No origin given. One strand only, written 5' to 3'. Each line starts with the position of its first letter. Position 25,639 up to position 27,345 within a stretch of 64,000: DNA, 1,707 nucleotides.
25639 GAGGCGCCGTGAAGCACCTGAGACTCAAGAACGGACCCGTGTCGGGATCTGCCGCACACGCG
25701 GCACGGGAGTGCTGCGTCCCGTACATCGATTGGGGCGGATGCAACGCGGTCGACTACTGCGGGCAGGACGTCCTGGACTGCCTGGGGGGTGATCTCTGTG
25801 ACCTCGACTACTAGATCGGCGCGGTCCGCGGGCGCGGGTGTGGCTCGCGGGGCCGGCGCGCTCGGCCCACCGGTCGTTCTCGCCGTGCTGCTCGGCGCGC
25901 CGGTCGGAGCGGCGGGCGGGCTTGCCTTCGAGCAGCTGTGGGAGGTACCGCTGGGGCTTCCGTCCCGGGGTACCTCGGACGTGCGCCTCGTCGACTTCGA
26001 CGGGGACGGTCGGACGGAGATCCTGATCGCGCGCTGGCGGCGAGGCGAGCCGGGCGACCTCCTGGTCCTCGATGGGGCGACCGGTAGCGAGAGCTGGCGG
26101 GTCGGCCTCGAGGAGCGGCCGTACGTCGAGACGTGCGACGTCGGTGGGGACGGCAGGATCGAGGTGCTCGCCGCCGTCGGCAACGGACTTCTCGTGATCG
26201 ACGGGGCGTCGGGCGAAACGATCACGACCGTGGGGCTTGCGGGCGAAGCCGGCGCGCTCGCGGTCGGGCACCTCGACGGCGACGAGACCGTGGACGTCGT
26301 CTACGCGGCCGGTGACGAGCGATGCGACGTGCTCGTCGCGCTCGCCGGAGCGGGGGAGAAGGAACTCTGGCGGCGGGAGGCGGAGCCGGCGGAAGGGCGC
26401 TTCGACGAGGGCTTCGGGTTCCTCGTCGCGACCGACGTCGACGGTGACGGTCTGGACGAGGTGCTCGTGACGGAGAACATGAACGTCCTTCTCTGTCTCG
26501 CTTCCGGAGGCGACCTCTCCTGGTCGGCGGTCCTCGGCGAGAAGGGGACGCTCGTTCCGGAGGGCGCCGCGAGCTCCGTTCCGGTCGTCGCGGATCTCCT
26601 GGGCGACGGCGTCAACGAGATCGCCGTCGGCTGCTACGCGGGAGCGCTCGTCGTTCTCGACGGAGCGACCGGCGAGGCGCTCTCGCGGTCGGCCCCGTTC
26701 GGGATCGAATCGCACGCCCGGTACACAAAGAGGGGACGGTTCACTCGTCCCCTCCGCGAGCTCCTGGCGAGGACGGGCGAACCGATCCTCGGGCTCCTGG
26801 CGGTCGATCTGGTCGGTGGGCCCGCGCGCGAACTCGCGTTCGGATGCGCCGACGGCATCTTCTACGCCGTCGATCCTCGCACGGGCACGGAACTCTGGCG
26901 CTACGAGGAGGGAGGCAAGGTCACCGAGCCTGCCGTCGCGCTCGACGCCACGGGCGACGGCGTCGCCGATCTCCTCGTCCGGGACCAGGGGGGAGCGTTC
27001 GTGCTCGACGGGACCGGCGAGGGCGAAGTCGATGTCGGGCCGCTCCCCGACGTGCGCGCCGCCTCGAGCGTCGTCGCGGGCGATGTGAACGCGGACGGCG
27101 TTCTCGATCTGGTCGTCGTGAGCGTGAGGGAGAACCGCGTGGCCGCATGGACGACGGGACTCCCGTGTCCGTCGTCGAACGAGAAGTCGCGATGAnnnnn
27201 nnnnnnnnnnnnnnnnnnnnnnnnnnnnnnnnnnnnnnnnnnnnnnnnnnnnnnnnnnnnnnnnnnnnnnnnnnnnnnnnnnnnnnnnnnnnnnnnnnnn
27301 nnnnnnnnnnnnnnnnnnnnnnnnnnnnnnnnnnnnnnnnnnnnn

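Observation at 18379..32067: The RiPP island appears to be under layered sigma-54 control and carries its own export and immunity-like module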

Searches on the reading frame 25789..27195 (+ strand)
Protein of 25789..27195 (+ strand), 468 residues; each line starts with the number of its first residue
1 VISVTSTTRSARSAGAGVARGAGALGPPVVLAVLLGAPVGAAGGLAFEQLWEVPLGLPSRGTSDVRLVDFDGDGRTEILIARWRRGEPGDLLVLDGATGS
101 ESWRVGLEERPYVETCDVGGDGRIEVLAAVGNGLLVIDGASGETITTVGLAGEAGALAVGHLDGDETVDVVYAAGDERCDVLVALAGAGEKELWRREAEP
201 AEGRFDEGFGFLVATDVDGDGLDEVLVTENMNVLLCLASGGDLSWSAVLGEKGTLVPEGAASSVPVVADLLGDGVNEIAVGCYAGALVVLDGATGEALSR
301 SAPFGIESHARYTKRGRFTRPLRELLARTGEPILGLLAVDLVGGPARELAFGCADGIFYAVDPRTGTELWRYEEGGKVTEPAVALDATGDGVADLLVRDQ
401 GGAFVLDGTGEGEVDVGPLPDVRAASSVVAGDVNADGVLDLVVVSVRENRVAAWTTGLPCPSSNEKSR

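Call 4: search_protein_families(library=pfam, proteins=[window:25789-27195:+], max_evalue=0.01)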
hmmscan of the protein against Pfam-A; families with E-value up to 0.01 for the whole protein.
window:25789-27195:+ (468 aa): 6 families
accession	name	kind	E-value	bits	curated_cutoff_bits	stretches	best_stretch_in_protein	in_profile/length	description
PF13517.12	FG-GAP_3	-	4.9e-23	81.9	26.9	3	386-443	1-61/61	FG-GAP-like repeat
PF01839.29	FG-GAP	-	1.6e-08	34.6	22.1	1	425-443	2-20/37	FG-GAP repeat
PF13360.13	PQQ_2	-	2.6e-08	34.2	27.6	1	138-298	9-141/233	Outer membrane protein assembly factor BamB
PF25292.1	Beta-prop_CGLA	-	3.9e-08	33.6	26.8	0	213-246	35-68/316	Lambda-carrageenase beta-propeller domain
PF13570.13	Beta-prop_ACSF4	-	5.4e-06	26.5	133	0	349-379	64-94/329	Beta-alanine-activating enzyme, beta-propeller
PF23727.1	Beta-prop_FAM234A_B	-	0.0002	20.5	26.4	0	179-307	51-176/467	FAM234A/B beta-propeller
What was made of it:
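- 25840..27195 (+): Secreted FG-GAP/PQQ-like beta-propeller. Pfam FG-GAP_3 at 81.9 bits (call 4).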

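Call 12: search_protein_families(library=ncbifam, proteins=[window:25840-27195:+], max_evalue=0.01)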
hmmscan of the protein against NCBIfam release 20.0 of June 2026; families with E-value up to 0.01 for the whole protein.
window:25840-27195:+ (451 aa): 3 families
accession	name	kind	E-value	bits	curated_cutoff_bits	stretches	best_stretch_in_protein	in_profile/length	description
NF053615.1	SerThrKinAfsKStmc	equivalog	0.00078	18.2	1300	1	73-369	502-784/809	protein serine/threonine kinase AfsK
TIGR03300.1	assembly_YfgL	equivalog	0.0012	17.6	285.2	0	330-366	106-142/377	outer membrane protein assembly factor BamB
NF052348.1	beta_propeller_lectin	domain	0.0017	17.5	200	1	101-241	60-195/337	beta propeller lectin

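Call 80: search_solved_structures(query=window:25840-27195:+, max_evalue=1)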
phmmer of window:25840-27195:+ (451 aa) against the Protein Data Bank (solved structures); distinct sequences matched with E-value up to 1: 19.
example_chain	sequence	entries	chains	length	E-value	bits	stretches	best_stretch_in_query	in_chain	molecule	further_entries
7awy_A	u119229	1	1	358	1.8e-12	50.2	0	328-367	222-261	Scone-R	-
3hxj_A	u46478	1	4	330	1.2e-06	31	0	329-363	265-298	Pyrrolo-quinoline quinone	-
6mlt_A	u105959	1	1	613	0.004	19.4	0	339-426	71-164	Hemolysin-related protein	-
7eq5_A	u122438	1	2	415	0.0044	19.3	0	315-367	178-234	Membrane associated protein kinase with beta-propeller domain, pyrrolo-quinoline quinone b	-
1flg_A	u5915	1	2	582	0.0062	18.8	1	332-391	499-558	PROTEIN (QUINOPROTEIN ETHANOL DEHYDROGENASE)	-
7dxn_A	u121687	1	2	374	0.015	17.5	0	332-371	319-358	Membrane associated protein kinase with beta-propeller domain, pyrrolo-quinoline quinone b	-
4wk4_A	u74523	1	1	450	0.017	17.4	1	139-211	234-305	Integrin alpha-5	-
4wjk_A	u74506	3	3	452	0.017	17.4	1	139-211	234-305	Integrin alpha-5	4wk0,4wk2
9p6s_A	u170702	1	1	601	0.047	15.9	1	139-211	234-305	Integrin alpha-5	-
3vi3_A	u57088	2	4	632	0.052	15.8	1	139-211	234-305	Integrin alpha-5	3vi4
9nab_B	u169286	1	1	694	0.054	15.7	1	139-211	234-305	Human Integrin alpha 5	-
9ckv_A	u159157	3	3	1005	0.082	15.1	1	139-211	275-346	Integrin alpha-5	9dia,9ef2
7nwl_A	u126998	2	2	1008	0.083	15.1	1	139-211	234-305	Integrin alpha-5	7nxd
9b9j_A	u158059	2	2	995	0.095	14.9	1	139-211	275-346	Integrin alpha-5 light chain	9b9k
4mae_A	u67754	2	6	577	0.12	14.6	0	333-361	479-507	Methanol dehydrogenase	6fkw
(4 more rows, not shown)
